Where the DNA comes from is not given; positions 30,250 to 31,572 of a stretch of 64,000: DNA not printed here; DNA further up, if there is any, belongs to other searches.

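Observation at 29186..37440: Second MreB paralogue embedded in an envelope-glycan locus (GT4, MreB2, DUF4012, GT2, GT2, O-antigen-ligase-like, GT2)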

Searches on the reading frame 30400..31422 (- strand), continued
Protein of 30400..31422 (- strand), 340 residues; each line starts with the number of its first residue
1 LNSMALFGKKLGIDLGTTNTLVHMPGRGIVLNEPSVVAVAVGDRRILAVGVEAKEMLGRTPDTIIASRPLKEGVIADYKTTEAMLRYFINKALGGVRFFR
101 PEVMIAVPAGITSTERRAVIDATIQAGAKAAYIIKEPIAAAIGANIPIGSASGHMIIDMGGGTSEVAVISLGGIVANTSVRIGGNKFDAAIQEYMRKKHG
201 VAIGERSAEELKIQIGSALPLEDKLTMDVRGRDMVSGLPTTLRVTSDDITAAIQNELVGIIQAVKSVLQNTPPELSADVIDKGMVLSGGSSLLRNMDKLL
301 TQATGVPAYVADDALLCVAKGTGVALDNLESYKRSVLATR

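Call 42: search_protein_families(library=pfam, proteins=[P0241, P0242, P0246, P0263, P0273, P0341, P0320, P0295], max_evalue=0.00001)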
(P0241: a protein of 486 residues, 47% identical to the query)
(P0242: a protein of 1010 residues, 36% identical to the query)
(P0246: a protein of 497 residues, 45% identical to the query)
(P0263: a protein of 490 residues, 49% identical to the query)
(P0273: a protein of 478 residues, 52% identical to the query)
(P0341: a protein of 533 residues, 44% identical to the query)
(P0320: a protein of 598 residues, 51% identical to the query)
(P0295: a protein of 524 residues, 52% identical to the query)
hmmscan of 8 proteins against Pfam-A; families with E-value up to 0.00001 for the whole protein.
P0241 (486 aa): 6 families
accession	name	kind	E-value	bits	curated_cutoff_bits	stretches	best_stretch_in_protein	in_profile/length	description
PF06723.19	MreB_Mbl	-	2.4e-189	628.5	27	2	12-333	2-323/327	MreB/Mbl protein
PF14450.12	FtsA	-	1.6e-15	58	31.8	1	159-316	2-112/127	Cell division protein FtsA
PF00022.25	Actin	-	6.2e-14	51.8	27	0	50-200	46-189/410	Actin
PF11104.14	PilM_2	-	1.6e-09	37.6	27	0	286-315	277-306/340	Type IV pilus assembly protein PilM;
PF00012.26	HSP70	-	1.2e-08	34.1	20.6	1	106-308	136-351/599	Hsp70 protein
PF24453.1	DUF7569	-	1.1e-06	29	27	0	249-285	11-47/70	Family of unknown function (DUF7569)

P0242 (1010 aa): 6 families
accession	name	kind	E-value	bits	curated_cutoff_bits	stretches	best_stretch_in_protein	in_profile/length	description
PF06723.19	MreB_Mbl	-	6.2e-198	656.7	27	2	683-1003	2-322/327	MreB/Mbl protein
PF00069.31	Pkinase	-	7.5e-32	111.2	31.7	1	6-225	1-204/263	Protein kinase domain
PF07714.23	PK_Tyr_Ser-Thr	-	3.1e-16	59.9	23.1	1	8-226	3-213/258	Protein tyrosine and serine/threonine kinase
PF00022.25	Actin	-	2.8e-12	46.4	27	0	685-872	7-190/410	Actin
PF03109.22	ABC1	-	6.1e-08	32.5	22.9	1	56-163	110-218/244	ABC1 atypical kinase-like domain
PF14450.12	FtsA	-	4e-06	27.6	31.8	0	830-986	2-111/127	Cell division protein FtsA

P0246 (497 aa): 4 families
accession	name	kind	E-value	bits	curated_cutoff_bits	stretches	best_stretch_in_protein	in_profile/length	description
PF06723.19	MreB_Mbl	-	5e-166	551.9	27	2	162-485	2-325/327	MreB/Mbl protein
PF00022.25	Actin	-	1.4e-10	40.8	27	0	216-351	58-190/410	Actin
PF14450.12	FtsA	-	7.4e-10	39.7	31.8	1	309-466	2-112/127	Cell division protein FtsA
PF11104.14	PilM_2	-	4e-09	36.3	27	0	308-357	183-228/340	Type IV pilus assembly protein PilM;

P0263 (490 aa): 5 families
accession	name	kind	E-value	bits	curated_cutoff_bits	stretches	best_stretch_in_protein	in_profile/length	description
PF06723.19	MreB_Mbl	-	2.7e-153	510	27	1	156-478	2-325/327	MreB/Mbl protein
PF00022.25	Actin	-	2.6e-14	53.1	27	1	181-344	31-190/410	Actin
PF00012.26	HSP70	-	2.5e-12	46.2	20.6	1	248-353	135-246/599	Hsp70 protein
PF14450.12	FtsA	-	1.1e-11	45.7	31.8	1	301-462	1-122/127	Cell division protein FtsA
PF25216.1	Volactin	-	7e-07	29.5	35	1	187-456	52-300/321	Volactin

P0273 (478 aa): 6 families
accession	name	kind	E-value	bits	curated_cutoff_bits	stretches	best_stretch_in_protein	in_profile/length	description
PF06723.19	MreB_Mbl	-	1.1e-136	455.4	27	1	145-472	2-325/327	MreB/Mbl protein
PF13717.11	Zn_ribbon_4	-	6.9e-13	48.7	30.3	1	1-36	1-36/36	zinc-ribbon domain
PF14450.12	FtsA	-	9.2e-12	45.9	31.8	1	294-460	1-126/127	Cell division protein FtsA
PF00012.26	HSP70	-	1.4e-09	37.2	20.6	1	241-338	135-238/599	Hsp70 protein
PF00022.25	Actin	-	1.7e-08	33.9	27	1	170-337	31-190/410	Actin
PF13719.11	Zn_ribbon_5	-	7.2e-08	32.5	29.3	1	1-32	1-32/37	zinc-ribbon domain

P0341 (533 aa): 4 families
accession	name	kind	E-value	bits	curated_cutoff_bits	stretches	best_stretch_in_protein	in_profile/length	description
PF06723.19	MreB_Mbl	-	5.5e-127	423.5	27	1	203-527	2-326/327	MreB/Mbl protein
PF00022.25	Actin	-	7.8e-13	48.2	27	1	205-390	7-188/410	Actin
PF14450.12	FtsA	-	4.1e-10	40.5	31.8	1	350-506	2-111/127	Cell division protein FtsA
PF00012.26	HSP70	-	1.8e-08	33.5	20.6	1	296-465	135-320/599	Hsp70 protein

P0320 (598 aa): 3 families
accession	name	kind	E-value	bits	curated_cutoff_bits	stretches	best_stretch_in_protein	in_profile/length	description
PF06723.19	MreB_Mbl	-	1.8e-122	408.7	27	1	3-324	2-324/327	MreB/Mbl protein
PF14450.12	FtsA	-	6.1e-09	36.7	31.8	1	148-302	1-108/127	Cell division protein FtsA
PF00012.26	HSP70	-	3.4e-08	32.6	20.6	1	95-192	135-238/599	Hsp70 protein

P0295 (524 aa): 5 families
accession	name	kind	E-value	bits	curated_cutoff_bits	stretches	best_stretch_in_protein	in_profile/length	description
PF06723.19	MreB_Mbl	-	5.5e-132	440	27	1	221-509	36-325/327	MreB/Mbl protein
PF00022.25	Actin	-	1.1e-13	51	27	1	241-375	58-190/410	Actin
PF00012.26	HSP70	-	2.5e-13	49.6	20.6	1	279-383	135-245/599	Hsp70 protein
PF14450.12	FtsA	-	5.5e-11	43.4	31.8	1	333-495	2-124/127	Cell division protein FtsA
PF25216.1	Volactin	-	2.5e-07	30.9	35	1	221-479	55-289/321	Volactin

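Call 44: find_homologous_proteins(query=P0245, max_evalue=1e-30)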
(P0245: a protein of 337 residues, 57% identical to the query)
Query P0245 (337 aa): 8000 proteins with E <= 1e-30 among 8000 candidates; the best 120 are listed.
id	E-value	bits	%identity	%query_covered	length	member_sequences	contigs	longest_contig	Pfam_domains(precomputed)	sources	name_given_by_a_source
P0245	1.2e-211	719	100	100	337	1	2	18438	PF00012.27,PF25216.1,PF06723.20,PF14450.13,PF00022.26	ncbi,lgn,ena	-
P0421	8.4e-144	497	66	99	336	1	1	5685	PF00012.27,PF06723.20,PF14450.13,PF00022.26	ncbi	-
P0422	1.2e-141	489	65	99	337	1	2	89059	PF00012.27,PF06723.20,PF14450.13,PF00022.26,PF11104.15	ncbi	-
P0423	2.2e-140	485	68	99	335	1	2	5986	PF00012.27,PF06723.20,PF14450.13,PF00022.26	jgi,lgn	jgi:rod shape-determining protein MreB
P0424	3.1e-140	485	64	99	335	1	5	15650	PF00012.27,PF25216.1,PF06723.20,PF14450.13,PF00022.26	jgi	jgi:rod shape-determining protein MreB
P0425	5.2e-140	484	64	99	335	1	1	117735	PF00012.27,PF25216.1,PF06723.20,PF14450.13,PF00022.26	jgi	jgi:rod shape-determining protein MreB and related proteins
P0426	7.3e-140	484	64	99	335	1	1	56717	PF00012.27,PF06723.20,PF14450.13,PF00022.26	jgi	jgi:rod shape-determining protein MreB and related proteins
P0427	2.0e-138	479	66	99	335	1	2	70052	PF00012.27,PF06723.20,PF14450.13,PF00022.26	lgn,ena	-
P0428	2.3e-138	479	65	99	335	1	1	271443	PF00012.27,PF25216.1,PF06723.20,PF14450.13,PF00022.26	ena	-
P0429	2.8e-138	478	66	99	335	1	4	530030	PF00012.27,PF06723.20,PF14450.13,PF00022.26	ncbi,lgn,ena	-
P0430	3.3e-138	478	66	99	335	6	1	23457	PF00012.27,PF06723.20,PF14450.13,PF00022.26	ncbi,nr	ncbi:rod shape-determining protein [Patescibacteria group bacterium]|nr:rod shape-determining protei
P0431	3.8e-137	475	65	99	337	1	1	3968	PF00012.27,PF06723.20,PF14450.13,PF00022.26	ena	-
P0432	4.3e-137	475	66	99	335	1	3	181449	PF00012.27,PF06723.20,PF14450.13,PF00022.26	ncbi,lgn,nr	ncbi:MAG: rod shape-determining protein [Candidatus Nealsonbacteria bacterium]|nr:rod shape-determin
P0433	4.5e-137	474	65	99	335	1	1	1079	PF00012.27,PF06723.20,PF14450.13,PF00022.26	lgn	-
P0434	5.2e-137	474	64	99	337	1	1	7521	PF00012.27,PF06723.20,PF14450.13,PF00022.26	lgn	-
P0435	1.7e-136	472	64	99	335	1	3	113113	PF00012.27,PF06723.20,PF14450.13,PF00022.26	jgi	jgi:rod shape-determining protein MreB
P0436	2.0e-136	472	64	99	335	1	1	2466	PF00012.27,PF06723.20,PF14450.13,PF00022.26,PF11104.15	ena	-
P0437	2.4e-136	472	64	99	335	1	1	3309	PF00012.27,PF06723.20,PF14450.13,PF00022.26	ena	-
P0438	2.6e-136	472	65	100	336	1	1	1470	PF00012.27,PF25216.1,PF06723.20,PF14450.13,PF00022.26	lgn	-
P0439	2.9e-136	472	64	99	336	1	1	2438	PF00012.27,PF06723.20,PF14450.13,PF00022.26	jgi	jgi:rod shape-determining protein MreB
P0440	3.7e-136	471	65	99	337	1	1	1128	PF00012.27,PF06723.20,PF14450.13,PF00022.26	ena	-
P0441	6.3e-136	471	64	99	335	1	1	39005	PF00012.27,PF06723.20,PF14450.13,PF00022.26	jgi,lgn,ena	-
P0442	6.5e-136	471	66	99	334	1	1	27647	PF00012.27,PF06723.20,PF14450.13,PF00022.26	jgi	-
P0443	8.6e-136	470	64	99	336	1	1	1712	PF00012.27,PF06723.20,PF14450.13,PF00022.26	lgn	-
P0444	1.1e-135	470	63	99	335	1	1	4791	PF00012.27,PF06723.20,PF14450.13,PF00022.26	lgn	-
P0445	1.2e-135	470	64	99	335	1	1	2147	PF00012.27,PF06723.20,PF14450.13,PF00022.26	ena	-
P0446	1.3e-135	470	63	99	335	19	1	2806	PF00012.27,PF06723.20,PF14450.13,PF00022.26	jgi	jgi:rod shape-determining protein MreB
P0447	1.4e-135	469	65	99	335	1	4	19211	PF00012.27,PF06723.20,PF14450.13,PF00022.26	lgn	-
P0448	1.5e-135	469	65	99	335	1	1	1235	PF00012.27,PF06723.20,PF14450.13,PF00022.26,PF11104.15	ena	-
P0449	2.2e-135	469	65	99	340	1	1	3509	PF00012.27,PF06723.20,PF14450.13,PF00022.26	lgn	-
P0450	3.9e-135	468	64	99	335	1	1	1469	PF00012.27,PF06723.20,PF14450.13,PF00022.26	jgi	-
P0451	4.0e-135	468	63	99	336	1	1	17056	PF00012.27,PF06723.20,PF14450.13,PF00022.26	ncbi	-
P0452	5.8e-135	468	64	99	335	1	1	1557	PF00012.27,PF06723.20,PF14450.13,PF00022.26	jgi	-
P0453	6.5e-135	467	65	100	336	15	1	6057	PF00012.27,PF06723.20,PF14450.13,PF00022.26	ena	-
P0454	6.6e-135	467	63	99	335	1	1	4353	PF00012.27,PF06723.20,PF14450.13,PF00022.26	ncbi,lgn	-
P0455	6.8e-135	467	65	99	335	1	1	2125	PF00012.27,PF25216.1,PF06723.20,PF14450.13,PF00022.26,PF11104.15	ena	-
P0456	6.8e-135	467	64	99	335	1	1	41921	PF00012.27,PF06723.20,PF14450.13,PF00022.26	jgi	-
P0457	6.9e-135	467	65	98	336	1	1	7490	PF00012.27,PF06723.20,PF14450.13,PF00022.26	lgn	-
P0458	7.6e-135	467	63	99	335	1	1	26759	PF00012.27,PF06723.20,PF14450.13,PF00022.26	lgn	-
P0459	7.8e-135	467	64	99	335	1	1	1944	PF00012.27,PF06723.20,PF14450.13,PF00022.26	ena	-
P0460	1.0e-134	467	65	99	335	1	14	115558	PF00012.27,PF06723.20,PF14450.13,PF00022.26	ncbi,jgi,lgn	-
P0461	1.0e-134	467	64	99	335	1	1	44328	PF00012.27,PF06723.20,PF14450.13,PF00022.26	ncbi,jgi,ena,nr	ncbi:rod shape-determining protein [Patescibacteria group bacterium]|nr:rod shape-determining protei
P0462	1.1e-134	467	66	99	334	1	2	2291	PF00012.27,PF06723.20,PF14450.13,PF00022.26,PF11104.15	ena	-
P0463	1.1e-134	467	63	99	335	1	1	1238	PF00012.27,PF06723.20,PF14450.13,PF00022.26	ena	-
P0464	1.3e-134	466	63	99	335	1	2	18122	PF00012.27,PF06723.20,PF14450.13,PF00022.26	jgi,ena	-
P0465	1.5e-134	466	64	99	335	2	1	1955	PF00012.27,PF06723.20,PF14450.13,PF00022.26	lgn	-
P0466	1.6e-134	466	64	98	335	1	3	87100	PF00012.27,PF06723.20,PF14450.13,PF00022.26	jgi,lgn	jgi:rod shape-determining protein MreB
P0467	1.7e-134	466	64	99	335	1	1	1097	PF00012.27,PF06723.20,PF14450.13,PF00022.26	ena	-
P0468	1.7e-134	466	65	99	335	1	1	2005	PF00012.27,PF06723.20,PF14450.13,PF00022.26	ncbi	-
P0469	1.7e-134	466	63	99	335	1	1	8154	PF00012.27,PF06723.20,PF14450.13,PF00022.26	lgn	-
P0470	1.8e-134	466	64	99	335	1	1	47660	PF00012.27,PF25216.1,PF06723.20,PF14450.13,PF00022.26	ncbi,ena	-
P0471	2.1e-134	466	64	99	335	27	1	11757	PF00012.27,PF06723.20,PF14450.13,PF00022.26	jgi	jgi:rod shape-determining protein MreB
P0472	2.2e-134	466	64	99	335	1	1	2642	PF00012.27,PF06723.20,PF14450.13,PF00022.26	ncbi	-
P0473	2.2e-134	466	64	99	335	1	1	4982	PF00012.27,PF06723.20,PF14450.13,PF00022.26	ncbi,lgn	ncbi:MAG: rod shape-determining protein [Minisyncoccales bacterium]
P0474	2.3e-134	466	65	99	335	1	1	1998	PF00012.27,PF06723.20,PF14450.13,PF00022.26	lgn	-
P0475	2.3e-134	465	64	99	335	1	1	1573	PF00012.27,PF06723.20,PF14450.13,PF00022.26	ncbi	-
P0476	2.4e-134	465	63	99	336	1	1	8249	PF00012.27,PF06723.20,PF14450.13,PF00022.26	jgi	jgi:rod shape-determining protein MreB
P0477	2.5e-134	465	62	99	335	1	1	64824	PF00012.27,PF06723.20,PF14450.13,PF00022.26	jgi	-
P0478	2.6e-134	465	65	99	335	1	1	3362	PF00012.27,PF25216.1,PF06723.20,PF14450.13,PF00022.26,PF11104.15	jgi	-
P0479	3.0e-134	465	64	99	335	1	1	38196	PF00012.27,PF06723.20,PF14450.13,PF00022.26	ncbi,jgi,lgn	-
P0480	3.1e-134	465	64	99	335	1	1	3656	PF00012.27,PF06723.20,PF14450.13,PF00022.26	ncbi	-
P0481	3.1e-134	465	63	99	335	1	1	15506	PF00012.27,PF06723.20,PF14450.13,PF00022.26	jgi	jgi:rod shape-determining protein MreB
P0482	3.5e-134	465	64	99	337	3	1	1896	PF00012.27,PF06723.20,PF14450.13,PF00022.26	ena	-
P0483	3.6e-134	465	64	99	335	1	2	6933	PF00012.27,PF06723.20,PF14450.13,PF00022.26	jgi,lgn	-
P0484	3.7e-134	465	65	99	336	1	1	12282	PF00012.27,PF06723.20,PF14450.13,PF00022.26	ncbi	-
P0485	3.8e-134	465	64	99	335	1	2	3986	PF00012.27,PF06723.20,PF14450.13,PF00022.26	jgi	-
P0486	4.0e-134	465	64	99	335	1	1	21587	PF00012.27,PF06723.20,PF14450.13,PF00022.26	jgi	-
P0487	4.1e-134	465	65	99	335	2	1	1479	PF00012.27,PF06723.20,PF14450.13,PF00022.26,PF11104.15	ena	-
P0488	4.3e-134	465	62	99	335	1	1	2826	PF00012.27,PF06723.20,PF14450.13,PF00022.26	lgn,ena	-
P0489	4.6e-134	465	65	98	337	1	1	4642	PF00012.27,PF06723.20,PF14450.13,PF00022.26,PF11104.15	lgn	-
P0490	4.8e-134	464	64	99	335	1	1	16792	PF00012.27,PF06723.20,PF14450.13,PF00022.26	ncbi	-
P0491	4.9e-134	464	64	98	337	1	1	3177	PF00012.27,PF06723.20,PF14450.13,PF00022.26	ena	-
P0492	6.2e-134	464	64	99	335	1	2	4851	PF00012.27,PF06723.20,PF14450.13,PF00022.26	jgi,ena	-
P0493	6.6e-134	464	66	98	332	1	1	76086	PF00012.27,PF06723.20,PF14450.13,PF00022.26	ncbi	ncbi:MAG: rod shape-determining protein [Minisyncoccales bacterium]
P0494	7.1e-134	464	63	99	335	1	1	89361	PF00012.27,PF06723.20,PF14450.13,PF00022.26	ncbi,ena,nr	ncbi:rod shape-determining protein [Patescibacteria group bacterium]|nr:rod shape-determining protei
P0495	7.3e-134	464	64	99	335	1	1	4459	PF00012.27,PF06723.20,PF14450.13,PF00022.26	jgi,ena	-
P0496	7.6e-134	464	63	99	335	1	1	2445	PF00012.27,PF06723.20,PF14450.13,PF00022.26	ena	-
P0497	7.7e-134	464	64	99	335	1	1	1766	PF00012.27,PF06723.20,PF14450.13,PF00022.26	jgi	-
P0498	8.0e-134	464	63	99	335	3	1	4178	PF00012.27,PF06723.20,PF14450.13,PF00022.26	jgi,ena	-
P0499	8.5e-134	464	64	99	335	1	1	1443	PF00012.27,PF06723.20,PF14450.13,PF00022.26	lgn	-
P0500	9.4e-134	464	64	98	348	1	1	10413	PF00012.27,PF06723.20,PF14450.13,PF00022.26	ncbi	-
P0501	1.0e-133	463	63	99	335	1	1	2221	PF00012.27,PF06723.20,PF14450.13,PF00022.26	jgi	jgi:rod shape-determining protein MreB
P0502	1.0e-133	463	65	99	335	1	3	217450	PF00012.27,PF25216.1,PF06723.20,PF14450.13,PF00022.26,PF11104.15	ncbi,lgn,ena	-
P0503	1.0e-133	463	64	99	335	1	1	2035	PF00012.27,PF06723.20,PF14450.13,PF00022.26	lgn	-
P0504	1.0e-133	463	64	98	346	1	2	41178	PF00012.27,PF06723.20,PF14450.13,PF00022.26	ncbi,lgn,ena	-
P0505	1.1e-133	463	64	99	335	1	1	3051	PF00012.27,PF06723.20,PF14450.13,PF00022.26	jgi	-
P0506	1.2e-133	463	64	99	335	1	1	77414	PF00012.27,PF06723.20,PF14450.13,PF00022.26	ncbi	-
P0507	1.2e-133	463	63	99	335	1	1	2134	PF00012.27,PF06723.20,PF14450.13,PF00022.26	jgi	-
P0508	1.2e-133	463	64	99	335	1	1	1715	PF00012.27,PF06723.20,PF14450.13,PF00022.26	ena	-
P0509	1.2e-133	463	64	99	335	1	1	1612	PF00012.27,PF06723.20,PF14450.13,PF00022.26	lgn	-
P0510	1.3e-133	463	63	98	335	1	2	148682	PF00012.27,PF06723.20,PF14450.13,PF00022.26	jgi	jgi:rod shape-determining protein MreB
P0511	1.4e-133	463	64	99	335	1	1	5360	PF00012.27,PF06723.20,PF14450.13,PF00022.26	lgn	-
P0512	1.4e-133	463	64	99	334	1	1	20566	PF00012.27,PF25216.1,PF06723.20,PF14450.13,PF00022.26,PF11104.15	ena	-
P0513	1.4e-133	463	64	99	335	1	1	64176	PF00012.27,PF06723.20,PF14450.13,PF00022.26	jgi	-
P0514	1.4e-133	463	64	99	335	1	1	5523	PF00012.27,PF06723.20,PF14450.13,PF00022.26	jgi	-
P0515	1.4e-133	463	64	99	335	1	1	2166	PF00012.27,PF06723.20,PF14450.13,PF00022.26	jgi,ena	-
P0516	1.5e-133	463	64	99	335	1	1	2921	PF00012.27,PF06723.20,PF14450.13,PF00022.26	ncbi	-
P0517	1.5e-133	463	63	98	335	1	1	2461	PF00012.27,PF06723.20,PF14450.13,PF00022.26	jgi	-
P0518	1.5e-133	463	64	99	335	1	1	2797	PF00012.27,PF06723.20,PF14450.13,PF00022.26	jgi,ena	-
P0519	1.5e-133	463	64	98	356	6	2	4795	PF00012.27,PF06723.20,PF14450.13,PF00022.26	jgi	-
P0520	1.5e-133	463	64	99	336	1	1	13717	PF00012.27,PF06723.20,PF14450.13,PF00022.26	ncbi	-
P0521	1.6e-133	463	64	99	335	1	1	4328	PF00012.27,PF06723.20,PF14450.13,PF00022.26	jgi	-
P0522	1.7e-133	463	64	99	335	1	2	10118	PF00012.27,PF06723.20,PF14450.13,PF00022.26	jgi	-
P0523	1.8e-133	463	64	99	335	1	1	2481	PF00012.27,PF06723.20,PF14450.13,PF00022.26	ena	-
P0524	1.8e-133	463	65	98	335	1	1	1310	PF00012.27,PF06723.20,PF14450.13,PF00022.26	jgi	-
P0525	1.8e-133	463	65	98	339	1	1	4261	PF00012.27,PF06723.20,PF14450.13,PF00022.26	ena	-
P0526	1.8e-133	463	64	98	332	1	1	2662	PF00012.27,PF06723.20,PF14450.13,PF00022.26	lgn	-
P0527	1.8e-133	463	62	99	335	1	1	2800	PF00012.27,PF06723.20,PF14450.13,PF00022.26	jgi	-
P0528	1.9e-133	463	64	99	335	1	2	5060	PF00012.27,PF06723.20,PF14450.13,PF00022.26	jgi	-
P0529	1.9e-133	463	64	99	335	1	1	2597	PF00012.27,PF06723.20,PF14450.13,PF00022.26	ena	-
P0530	1.9e-133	463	64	99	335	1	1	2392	PF00012.27,PF06723.20,PF14450.13,PF00022.26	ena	-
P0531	1.9e-133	462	63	99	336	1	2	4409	PF00012.27,PF06723.20,PF14450.13,PF00022.26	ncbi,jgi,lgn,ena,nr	ncbi:MAG: rod shape-determining protein [Nanoarchaeota archaeon]|nr:rod shape-determining protein [P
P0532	1.9e-133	462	65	98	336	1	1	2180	PF00012.27,PF06723.20,PF14450.13,PF00022.26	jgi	-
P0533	2.0e-133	462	64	99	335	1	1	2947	PF00012.27,PF06723.20,PF14450.13,PF00022.26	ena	-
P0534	2.0e-133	462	64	99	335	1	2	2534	PF00012.27,PF06723.20,PF14450.13,PF00022.26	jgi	-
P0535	2.1e-133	462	64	99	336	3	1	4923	PF00012.27,PF06723.20,PF14450.13,PF00022.26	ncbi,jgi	-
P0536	2.2e-133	462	63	99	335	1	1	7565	PF00012.27,PF06723.20,PF14450.13,PF00022.26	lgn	-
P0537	2.3e-133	462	64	99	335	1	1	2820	PF00012.27,PF06723.20,PF14450.13,PF00022.26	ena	-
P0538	2.3e-133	462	64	99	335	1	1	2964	PF00012.27,PF06723.20,PF14450.13,PF00022.26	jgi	jgi:rod shape-determining protein MreB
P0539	2.4e-133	462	61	99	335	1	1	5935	PF00012.27,PF06723.20,PF14450.13,PF00022.26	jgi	jgi:rod shape-determining protein MreB and related proteins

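Call 46: find_encoding_contigs(protein=P0245, flank=10000, max_places=2)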
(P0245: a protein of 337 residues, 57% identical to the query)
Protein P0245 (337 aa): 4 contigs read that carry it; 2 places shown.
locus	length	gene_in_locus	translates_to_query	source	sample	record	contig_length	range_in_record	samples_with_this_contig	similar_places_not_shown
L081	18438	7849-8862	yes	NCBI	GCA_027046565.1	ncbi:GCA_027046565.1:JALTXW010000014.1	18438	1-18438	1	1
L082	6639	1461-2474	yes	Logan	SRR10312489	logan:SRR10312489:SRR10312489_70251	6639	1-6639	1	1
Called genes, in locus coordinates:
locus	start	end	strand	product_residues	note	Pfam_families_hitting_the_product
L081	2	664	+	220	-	?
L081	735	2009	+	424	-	PF00005:ABC_tran, PF02463:SMC_N (faint), PF13304:AAA_21 (faint)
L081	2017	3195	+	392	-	PF12704:MacB_PCD, PF02687:FtsX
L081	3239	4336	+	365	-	PF00091:Tubulin (weak), PF12327:FtsZ_C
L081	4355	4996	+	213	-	PF11741:AMIN (weak), PF24837:AMIN-like (faint)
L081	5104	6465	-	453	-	-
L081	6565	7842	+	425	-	PF00275:EPSP_synthase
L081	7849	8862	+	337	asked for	PF06723:MreB_Mbl, PF00022:Actin (weak), PF25216:Volactin, PF00012:HSP70, PF14450:FtsA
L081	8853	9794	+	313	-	PF13177:DNA_pol3_delta2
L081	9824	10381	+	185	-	PF01765:RRF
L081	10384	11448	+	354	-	PF02163:Peptidase_M50, PF17820:PDZ_6 (faint)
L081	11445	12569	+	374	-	PF06723:MreB_Mbl, PF00022:Actin (weak), PF21522:MreB-like_C (faint), PF00012:HSP70 (weak), PF11104:PilM_2 (faint), PF14450:FtsA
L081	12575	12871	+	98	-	PF02686:GatC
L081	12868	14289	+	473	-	PF01425:Amidase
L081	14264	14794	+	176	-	-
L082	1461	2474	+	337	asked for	PF06723:MreB_Mbl, PF00022:Actin (weak), PF25216:Volactin, PF00012:HSP70, PF14450:FtsA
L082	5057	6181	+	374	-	PF06723:MreB_Mbl, PF00022:Actin (weak), PF21522:MreB-like_C (faint), PF00012:HSP70 (weak), PF11104:PilM_2 (faint), PF14450:FtsA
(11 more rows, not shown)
